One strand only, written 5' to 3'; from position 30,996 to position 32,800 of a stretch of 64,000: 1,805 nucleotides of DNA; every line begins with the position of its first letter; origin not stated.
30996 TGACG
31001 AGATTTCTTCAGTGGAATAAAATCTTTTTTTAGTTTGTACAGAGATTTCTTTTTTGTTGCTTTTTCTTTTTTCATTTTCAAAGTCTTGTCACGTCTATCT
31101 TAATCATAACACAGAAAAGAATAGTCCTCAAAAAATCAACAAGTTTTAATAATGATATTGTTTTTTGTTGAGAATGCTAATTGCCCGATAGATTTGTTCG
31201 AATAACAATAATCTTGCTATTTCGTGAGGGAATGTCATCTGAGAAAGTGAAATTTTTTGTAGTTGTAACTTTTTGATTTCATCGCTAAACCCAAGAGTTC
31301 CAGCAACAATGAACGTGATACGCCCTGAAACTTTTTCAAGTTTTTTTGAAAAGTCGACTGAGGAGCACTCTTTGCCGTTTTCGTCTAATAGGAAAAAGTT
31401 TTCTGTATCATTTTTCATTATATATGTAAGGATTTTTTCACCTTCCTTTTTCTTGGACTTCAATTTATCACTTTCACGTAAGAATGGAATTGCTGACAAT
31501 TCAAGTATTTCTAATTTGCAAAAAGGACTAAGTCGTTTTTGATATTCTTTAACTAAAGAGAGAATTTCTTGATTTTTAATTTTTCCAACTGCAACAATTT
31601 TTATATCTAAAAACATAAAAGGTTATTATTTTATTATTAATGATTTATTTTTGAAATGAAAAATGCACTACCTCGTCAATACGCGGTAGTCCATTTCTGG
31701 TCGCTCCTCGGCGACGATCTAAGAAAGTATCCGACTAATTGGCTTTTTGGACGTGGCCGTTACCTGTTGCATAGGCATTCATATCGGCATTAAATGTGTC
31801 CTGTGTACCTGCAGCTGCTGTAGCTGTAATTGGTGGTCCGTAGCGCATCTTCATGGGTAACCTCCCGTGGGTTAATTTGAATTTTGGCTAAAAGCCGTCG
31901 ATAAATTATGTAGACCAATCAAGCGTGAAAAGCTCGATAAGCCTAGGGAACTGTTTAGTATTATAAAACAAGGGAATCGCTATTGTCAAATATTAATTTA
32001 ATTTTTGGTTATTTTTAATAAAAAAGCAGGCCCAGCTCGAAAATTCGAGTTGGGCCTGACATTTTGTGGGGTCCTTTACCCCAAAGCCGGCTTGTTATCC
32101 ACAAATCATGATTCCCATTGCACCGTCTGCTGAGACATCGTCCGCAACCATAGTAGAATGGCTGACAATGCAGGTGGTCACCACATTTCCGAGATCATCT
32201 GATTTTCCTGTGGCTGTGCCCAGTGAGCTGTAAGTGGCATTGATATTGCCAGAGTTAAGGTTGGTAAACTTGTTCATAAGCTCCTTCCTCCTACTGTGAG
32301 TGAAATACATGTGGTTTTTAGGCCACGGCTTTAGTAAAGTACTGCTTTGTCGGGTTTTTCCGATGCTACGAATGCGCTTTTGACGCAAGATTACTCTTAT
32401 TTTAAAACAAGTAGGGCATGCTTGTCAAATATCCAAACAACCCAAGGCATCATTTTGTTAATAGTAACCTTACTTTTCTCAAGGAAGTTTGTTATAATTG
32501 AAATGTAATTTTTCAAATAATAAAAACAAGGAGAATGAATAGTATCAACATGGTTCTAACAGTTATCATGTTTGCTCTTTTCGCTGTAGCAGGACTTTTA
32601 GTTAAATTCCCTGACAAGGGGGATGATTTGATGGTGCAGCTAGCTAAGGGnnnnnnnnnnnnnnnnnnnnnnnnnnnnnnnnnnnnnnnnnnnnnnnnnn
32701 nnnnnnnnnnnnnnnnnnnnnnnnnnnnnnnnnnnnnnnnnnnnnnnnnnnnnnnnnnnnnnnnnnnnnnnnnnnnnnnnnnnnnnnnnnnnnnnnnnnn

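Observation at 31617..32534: GC-richer 900-bp locus upstream of rlmH with two separately transcribed small SD-bearing ORFs (39 aa and 60 aa)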

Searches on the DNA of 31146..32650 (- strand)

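Call 4: search_rna_families(source=window, start=31500, end=32650, threshold=evalue, max_evalue=10, show_alignments=4)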
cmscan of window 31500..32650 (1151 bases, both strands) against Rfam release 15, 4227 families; matches with E-value up to 10: 15.
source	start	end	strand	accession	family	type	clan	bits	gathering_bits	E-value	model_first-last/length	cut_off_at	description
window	32457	32590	-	RF02105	DLEU2_1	Gene; lncRNA;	-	28.3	52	2.3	1-121/121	no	Deleted in lymphocytic leukemia 2 conserved region 1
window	31960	32055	+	RF02693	psm_mec_RNA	Gene; sRNA;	-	25.8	85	0.53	1-143/143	no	psm_mec locus RNA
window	31600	31698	+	RF04342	Plastid-psbA-1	Cis-reg;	CL00153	25.8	54.3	0.86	1-114/114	no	Plastid-psbA-1 3UTR RNA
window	31957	32096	+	RF01743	leu-phe_leader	Cis-reg; leader;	-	24.1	70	0.25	1-162/162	no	leu/phe leader RNA from Lactococcus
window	32021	32065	+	RF03972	mir-3150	Gene; miRNA;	-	24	100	0.12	1-80/80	no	mir-3150 microRNA precursor family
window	32021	32065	-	RF03972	mir-3150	Gene; miRNA;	-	22.9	100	0.24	1-80/80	no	mir-3150 microRNA precursor family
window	31977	32062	+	RF02705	B_rapa_snoR775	Gene; snRNA; snoRNA; HACA-box;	-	21.7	64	2.5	1-127/127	no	Brassica rapa small nucleolar RNA 775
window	32014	32101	-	RF00121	MicC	Gene; sRNA;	-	18.9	90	6.5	1-123/123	no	MicC RNA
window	31957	32075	+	RF00121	MicC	Gene; sRNA;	-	18.3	90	8.7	1-123/123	no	MicC RNA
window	31977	32059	+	RF02050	STnc470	Gene; sRNA;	-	18.2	80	0.052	60-143/226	no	Salmonella enterica sRNA STnc470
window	32016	32072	+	RF03595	mir-3569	Gene; miRNA;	-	17.3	50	2.6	1-58/58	no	mir-3569 microRNA precursor family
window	32287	32364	+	RF03051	RAGATH-26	Gene; sRNA;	-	15.8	86.3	6.3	1-76/76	no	RAGATH-26 RNA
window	31811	31827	+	RF03131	L25-Gammaproteobacteria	Cis-reg; leader;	-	15.7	34.1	4.3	1-26/26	no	L25-Gammaproteobacteria ribosomal protein leader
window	31609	31697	+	RF01471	rliB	Gene; sRNA;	-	12.8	40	9.4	59-339/360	no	Listeria sRNA rliB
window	31934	32062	+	RF02637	EF0408_EF0409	Gene; sRNA;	-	10.6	440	5.7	1-412/412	no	Enterococcus sRNA EF0408_EF0409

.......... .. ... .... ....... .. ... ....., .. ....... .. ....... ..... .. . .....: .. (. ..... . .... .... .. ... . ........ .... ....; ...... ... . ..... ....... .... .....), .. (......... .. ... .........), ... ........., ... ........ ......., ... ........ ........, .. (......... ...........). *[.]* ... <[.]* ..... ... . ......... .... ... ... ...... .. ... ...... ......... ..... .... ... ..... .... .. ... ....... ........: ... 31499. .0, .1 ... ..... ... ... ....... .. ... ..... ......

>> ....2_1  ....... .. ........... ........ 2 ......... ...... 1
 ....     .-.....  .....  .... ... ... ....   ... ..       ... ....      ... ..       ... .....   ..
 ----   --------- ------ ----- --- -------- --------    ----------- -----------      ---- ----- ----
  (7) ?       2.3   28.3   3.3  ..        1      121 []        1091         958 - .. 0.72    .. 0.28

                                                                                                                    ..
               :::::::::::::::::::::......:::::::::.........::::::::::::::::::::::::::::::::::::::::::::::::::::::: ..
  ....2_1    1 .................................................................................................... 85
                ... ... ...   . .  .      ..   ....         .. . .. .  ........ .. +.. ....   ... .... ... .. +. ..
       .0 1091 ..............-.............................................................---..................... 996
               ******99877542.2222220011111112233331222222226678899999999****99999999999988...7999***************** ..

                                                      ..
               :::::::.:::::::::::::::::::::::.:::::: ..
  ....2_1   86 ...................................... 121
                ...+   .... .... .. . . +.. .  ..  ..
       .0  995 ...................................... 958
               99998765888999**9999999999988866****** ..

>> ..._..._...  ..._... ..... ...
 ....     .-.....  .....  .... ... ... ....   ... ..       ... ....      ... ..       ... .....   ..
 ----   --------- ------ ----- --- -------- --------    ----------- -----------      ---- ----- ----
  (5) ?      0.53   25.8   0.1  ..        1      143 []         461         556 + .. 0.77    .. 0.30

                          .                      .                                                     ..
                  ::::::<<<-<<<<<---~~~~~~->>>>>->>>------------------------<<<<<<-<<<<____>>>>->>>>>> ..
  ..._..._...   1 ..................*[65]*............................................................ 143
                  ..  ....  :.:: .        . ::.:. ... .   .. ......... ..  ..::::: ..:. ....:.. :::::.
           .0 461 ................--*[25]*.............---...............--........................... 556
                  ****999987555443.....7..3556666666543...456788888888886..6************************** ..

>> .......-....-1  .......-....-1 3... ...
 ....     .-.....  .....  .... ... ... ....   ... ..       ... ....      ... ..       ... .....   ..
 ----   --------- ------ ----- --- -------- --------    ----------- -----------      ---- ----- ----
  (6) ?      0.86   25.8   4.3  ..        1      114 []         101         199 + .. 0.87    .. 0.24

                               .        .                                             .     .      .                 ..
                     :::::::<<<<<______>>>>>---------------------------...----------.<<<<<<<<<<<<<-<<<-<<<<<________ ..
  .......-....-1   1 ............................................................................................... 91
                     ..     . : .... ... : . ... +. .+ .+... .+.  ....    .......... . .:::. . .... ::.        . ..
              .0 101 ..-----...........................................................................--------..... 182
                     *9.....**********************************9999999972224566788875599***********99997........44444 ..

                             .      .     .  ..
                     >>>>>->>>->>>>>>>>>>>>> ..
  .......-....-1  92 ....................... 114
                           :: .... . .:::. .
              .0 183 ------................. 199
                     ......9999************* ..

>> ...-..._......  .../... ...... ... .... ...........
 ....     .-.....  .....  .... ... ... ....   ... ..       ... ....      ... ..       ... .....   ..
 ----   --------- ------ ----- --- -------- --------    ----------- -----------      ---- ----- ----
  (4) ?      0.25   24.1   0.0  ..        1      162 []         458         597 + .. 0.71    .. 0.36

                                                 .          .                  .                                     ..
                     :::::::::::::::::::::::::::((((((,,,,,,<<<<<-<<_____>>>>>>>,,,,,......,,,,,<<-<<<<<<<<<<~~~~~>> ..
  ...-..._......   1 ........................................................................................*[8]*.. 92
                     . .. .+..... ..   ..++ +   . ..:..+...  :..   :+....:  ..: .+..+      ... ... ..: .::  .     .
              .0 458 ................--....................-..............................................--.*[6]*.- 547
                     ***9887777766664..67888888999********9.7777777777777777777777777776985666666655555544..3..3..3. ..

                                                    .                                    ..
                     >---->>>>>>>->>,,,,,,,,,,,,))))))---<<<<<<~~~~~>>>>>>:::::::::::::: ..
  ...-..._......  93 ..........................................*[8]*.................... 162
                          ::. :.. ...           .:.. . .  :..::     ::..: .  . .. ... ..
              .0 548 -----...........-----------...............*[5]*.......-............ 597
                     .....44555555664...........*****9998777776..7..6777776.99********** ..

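Call 22: search_rna_families(sources=[L001, L003], threshold=gathering)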
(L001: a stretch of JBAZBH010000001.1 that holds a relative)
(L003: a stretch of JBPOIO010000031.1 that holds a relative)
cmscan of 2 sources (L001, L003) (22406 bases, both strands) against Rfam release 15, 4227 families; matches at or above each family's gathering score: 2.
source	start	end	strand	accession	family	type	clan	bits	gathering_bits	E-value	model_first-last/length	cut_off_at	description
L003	1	3087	-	RF02541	LSU_rRNA_bacteria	Gene; rRNA;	CL00112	2098.1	50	0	1-2649/2925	3'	Bacterial large subunit ribosomal RNA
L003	7450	7530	-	RF00005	tRNA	Gene; tRNA;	CL00001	51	29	1.8e-08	1-71/71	no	tRNA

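Call 78: search_dna_similar(query=window:31617-32534:-, collection=plasmids, mode=distant, max_evalue=0.01, max_rows=10)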
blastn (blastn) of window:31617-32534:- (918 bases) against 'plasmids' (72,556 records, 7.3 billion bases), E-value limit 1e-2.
No match.

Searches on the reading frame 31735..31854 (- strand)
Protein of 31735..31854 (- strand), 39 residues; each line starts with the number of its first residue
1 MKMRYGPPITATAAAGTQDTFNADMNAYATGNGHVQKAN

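Call 11: search_protein_families(library=pfam, proteins=[window:31735-31854:-], max_evalue=0.01)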
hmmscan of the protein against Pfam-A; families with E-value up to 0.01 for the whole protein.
window:31735-31854:- (39 aa): 0 families

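Call 90: search_protein_families(library=pfam, proteins=[window:31738-31854:-], max_evalue=10)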
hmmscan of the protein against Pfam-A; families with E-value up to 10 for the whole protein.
seq(39 aa): 0 families

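Call 91: search_protein_families(library=ncbifam, proteins=[window:31738-31854:-], max_evalue=1)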
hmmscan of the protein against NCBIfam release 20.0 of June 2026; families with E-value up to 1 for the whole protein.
seq(39 aa): 0 families

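Call 92: search_protein_families(library=phrogs, proteins=[window:31738-31854:-], max_evalue=1)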
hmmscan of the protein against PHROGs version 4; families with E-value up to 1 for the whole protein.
seq(39 aa): 0 families

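Call 93: search_protein_families(library=padloc, proteins=[window:31738-31854:-], max_evalue=1)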
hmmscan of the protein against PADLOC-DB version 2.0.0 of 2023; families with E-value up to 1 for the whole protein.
seq(39 aa): 0 families
